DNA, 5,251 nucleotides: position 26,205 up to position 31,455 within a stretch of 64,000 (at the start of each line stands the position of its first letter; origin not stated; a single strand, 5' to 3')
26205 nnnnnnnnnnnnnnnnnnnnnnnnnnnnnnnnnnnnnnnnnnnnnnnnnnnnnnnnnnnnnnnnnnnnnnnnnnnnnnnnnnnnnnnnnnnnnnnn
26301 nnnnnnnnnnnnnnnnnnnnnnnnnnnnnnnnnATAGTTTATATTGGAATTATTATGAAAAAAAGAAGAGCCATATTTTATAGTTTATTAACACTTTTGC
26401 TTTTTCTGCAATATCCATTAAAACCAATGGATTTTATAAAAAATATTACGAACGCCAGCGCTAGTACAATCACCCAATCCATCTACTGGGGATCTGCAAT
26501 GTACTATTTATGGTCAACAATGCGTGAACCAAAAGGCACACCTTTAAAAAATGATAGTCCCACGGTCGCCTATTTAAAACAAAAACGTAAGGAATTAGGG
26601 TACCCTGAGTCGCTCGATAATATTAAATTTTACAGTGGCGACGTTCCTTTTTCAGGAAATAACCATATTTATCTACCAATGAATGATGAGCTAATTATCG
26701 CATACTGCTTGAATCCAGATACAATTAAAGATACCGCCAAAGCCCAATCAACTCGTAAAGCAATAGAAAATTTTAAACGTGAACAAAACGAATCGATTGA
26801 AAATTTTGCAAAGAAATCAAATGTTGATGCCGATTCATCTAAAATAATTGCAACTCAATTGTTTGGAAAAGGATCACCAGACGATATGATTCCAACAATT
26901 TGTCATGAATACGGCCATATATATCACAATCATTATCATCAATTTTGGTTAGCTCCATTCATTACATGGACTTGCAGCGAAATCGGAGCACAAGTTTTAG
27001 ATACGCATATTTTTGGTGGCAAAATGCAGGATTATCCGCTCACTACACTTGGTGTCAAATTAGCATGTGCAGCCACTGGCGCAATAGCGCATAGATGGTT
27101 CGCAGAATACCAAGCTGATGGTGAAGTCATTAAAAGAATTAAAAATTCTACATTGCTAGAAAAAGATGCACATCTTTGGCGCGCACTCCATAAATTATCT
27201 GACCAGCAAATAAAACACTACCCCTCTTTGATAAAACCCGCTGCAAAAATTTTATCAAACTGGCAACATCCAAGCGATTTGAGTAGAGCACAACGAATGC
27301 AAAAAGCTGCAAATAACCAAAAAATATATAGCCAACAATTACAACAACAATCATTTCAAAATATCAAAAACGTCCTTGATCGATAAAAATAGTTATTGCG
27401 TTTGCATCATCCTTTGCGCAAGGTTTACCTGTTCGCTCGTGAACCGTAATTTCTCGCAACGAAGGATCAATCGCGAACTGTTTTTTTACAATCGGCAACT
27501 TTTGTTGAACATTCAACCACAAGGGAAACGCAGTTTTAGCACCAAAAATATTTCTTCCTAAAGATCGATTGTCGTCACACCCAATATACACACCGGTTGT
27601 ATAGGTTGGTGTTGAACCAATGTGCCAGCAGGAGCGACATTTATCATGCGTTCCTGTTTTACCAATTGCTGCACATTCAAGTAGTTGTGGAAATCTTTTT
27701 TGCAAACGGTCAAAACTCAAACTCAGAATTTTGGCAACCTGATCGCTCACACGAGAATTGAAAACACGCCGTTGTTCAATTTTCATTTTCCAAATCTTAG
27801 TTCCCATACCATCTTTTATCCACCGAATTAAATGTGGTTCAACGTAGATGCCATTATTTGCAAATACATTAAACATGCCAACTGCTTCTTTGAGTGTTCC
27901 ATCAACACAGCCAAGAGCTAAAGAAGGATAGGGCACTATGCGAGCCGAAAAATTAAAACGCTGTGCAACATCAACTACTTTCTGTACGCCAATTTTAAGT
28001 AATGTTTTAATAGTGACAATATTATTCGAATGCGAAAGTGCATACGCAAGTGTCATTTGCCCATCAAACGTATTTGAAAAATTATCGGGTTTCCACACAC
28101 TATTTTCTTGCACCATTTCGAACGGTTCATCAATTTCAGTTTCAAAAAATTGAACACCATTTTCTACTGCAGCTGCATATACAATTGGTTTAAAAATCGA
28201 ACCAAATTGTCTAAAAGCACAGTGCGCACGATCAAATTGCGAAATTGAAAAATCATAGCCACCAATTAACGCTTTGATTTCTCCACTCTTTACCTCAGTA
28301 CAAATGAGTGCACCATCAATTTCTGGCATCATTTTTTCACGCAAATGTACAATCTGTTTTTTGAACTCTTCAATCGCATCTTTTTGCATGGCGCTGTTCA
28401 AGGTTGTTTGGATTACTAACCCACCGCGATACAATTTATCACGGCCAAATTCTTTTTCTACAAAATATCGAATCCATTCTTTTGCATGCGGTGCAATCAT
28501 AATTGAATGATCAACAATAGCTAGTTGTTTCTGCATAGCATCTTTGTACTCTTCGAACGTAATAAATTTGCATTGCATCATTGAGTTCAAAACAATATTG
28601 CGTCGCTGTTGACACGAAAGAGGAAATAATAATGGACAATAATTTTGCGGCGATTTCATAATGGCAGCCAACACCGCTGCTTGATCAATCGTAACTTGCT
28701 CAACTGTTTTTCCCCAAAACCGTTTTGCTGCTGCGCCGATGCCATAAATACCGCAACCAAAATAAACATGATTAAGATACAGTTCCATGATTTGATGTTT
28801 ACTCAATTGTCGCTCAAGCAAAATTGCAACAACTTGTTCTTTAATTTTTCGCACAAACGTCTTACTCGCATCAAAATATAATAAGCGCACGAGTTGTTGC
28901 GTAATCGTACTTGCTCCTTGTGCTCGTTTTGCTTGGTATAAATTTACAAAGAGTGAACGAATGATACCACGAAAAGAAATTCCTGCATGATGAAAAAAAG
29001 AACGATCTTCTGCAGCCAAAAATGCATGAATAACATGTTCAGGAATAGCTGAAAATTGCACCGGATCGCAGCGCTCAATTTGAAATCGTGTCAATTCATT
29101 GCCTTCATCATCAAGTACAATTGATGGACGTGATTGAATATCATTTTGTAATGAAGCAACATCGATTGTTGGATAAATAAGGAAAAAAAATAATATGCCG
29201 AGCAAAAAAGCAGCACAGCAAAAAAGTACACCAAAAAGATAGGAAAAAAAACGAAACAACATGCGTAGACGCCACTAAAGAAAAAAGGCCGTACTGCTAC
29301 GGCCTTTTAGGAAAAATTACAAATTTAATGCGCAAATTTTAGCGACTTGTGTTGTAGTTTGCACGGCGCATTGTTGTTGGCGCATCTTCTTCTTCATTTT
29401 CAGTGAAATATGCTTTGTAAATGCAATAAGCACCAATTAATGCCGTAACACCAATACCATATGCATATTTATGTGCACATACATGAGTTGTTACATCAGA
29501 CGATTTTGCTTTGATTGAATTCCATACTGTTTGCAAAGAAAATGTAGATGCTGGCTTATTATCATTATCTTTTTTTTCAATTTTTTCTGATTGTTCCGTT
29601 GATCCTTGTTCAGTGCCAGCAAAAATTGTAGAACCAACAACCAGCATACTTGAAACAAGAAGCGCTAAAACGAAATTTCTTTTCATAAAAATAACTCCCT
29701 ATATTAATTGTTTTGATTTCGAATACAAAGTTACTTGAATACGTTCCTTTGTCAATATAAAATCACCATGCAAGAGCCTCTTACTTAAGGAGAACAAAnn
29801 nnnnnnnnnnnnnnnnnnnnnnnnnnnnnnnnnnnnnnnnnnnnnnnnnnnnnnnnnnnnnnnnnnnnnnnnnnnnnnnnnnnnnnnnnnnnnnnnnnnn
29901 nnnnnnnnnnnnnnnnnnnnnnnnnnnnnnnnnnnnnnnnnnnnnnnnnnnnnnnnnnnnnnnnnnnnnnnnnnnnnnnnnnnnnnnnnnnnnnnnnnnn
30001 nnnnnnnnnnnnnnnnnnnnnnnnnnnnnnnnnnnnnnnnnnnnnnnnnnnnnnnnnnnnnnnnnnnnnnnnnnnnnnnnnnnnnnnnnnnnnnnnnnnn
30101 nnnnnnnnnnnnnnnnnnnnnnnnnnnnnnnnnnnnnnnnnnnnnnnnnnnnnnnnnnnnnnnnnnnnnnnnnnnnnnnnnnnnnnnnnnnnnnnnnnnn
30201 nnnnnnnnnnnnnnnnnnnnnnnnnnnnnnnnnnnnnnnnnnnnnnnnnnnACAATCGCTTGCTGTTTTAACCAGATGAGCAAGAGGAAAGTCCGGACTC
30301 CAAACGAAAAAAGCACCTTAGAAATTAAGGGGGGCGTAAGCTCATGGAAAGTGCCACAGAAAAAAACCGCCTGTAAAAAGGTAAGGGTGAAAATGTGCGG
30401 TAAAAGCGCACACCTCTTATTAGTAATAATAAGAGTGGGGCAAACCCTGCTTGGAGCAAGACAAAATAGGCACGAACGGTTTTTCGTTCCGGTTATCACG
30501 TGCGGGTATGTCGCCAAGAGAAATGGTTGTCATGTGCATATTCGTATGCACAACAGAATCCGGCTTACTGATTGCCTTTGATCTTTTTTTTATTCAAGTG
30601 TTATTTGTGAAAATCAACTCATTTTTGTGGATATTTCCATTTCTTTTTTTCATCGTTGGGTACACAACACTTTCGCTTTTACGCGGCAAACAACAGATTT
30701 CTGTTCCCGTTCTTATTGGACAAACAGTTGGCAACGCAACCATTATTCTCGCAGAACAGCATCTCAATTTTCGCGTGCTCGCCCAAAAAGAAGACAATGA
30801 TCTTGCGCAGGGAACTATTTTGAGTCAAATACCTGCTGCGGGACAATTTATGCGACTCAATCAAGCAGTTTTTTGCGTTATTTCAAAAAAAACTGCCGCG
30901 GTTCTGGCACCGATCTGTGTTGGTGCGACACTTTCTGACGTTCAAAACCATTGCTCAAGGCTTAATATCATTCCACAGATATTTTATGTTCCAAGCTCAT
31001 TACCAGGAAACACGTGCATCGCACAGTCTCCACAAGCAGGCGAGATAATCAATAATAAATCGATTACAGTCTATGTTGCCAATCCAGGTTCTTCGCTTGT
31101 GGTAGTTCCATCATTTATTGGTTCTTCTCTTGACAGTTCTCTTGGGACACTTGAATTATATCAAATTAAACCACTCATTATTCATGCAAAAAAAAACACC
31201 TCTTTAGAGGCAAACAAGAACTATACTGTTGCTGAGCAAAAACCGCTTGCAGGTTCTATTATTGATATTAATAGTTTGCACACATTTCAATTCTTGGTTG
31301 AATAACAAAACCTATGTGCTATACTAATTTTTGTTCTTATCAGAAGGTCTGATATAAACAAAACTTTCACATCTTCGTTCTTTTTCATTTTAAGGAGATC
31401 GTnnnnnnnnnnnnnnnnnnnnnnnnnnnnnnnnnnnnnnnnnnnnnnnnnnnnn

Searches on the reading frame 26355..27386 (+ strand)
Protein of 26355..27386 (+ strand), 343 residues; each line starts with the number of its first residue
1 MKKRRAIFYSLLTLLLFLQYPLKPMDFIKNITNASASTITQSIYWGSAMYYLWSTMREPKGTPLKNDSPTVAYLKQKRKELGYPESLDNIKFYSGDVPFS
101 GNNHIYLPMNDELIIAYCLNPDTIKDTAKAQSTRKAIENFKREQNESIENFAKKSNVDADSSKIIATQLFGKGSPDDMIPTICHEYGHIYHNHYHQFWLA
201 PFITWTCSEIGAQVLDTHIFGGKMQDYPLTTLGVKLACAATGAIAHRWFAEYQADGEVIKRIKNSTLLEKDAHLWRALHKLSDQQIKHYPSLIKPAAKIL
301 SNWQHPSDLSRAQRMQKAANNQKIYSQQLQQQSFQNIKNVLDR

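Call 33: search_protein_families(library=pfam, proteins=[window:26355-27386:+], max_evalue=0.001)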
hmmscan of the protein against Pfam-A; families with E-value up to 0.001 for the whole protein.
window:26355-27386:+ (343 aa): 1 family
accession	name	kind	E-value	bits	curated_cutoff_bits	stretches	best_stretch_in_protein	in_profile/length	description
PF01435.24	Peptidase_M48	-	0.00042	20.6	20.3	1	164-317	50-184/186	Peptidase family M48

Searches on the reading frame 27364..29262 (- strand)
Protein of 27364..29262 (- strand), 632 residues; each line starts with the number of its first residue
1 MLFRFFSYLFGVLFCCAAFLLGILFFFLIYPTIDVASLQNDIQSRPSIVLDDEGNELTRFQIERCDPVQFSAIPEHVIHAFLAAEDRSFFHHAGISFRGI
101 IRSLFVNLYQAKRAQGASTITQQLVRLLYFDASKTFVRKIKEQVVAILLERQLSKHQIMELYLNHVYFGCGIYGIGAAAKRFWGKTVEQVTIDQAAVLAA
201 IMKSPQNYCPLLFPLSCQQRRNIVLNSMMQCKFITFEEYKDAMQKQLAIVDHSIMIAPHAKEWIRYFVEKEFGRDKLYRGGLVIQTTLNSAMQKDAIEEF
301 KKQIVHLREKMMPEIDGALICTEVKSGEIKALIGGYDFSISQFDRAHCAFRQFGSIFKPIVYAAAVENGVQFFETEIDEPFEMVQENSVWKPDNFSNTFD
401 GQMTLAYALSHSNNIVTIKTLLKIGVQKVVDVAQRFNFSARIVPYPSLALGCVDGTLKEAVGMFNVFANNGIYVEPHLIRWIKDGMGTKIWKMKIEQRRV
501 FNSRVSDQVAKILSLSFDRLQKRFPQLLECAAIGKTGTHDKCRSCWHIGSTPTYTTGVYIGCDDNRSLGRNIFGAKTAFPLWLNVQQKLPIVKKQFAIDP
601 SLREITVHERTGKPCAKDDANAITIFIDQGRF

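Call 33: search_protein_families(library=pfam, proteins=[window:27364-29262:-], max_evalue=0.001)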
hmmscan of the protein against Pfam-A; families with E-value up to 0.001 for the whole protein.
window:27364-29262:- (632 aa): 2 families
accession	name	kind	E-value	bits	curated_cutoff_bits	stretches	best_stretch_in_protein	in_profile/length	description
PF00912.28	Transgly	-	4.7e-57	192.7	27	1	54-228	2-177/178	Transglycosylase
PF00905.27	Transpeptidase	-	1.9e-19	70.4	22.1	1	320-541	4-244/299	Penicillin binding protein transpeptidase domain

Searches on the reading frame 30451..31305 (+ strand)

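Call 34: search_protein_families(library=pfam, proteins=[window:30451-31305:+], max_evalue=0.001)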
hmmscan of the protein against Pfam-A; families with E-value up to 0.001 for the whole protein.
window:30451-31305:+ (284 aa): 1 family
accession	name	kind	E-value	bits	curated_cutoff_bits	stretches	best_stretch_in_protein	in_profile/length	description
PF03793.24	PASTA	-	3.6e-18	65.7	23.2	1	84-132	2-50/64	PASTA domain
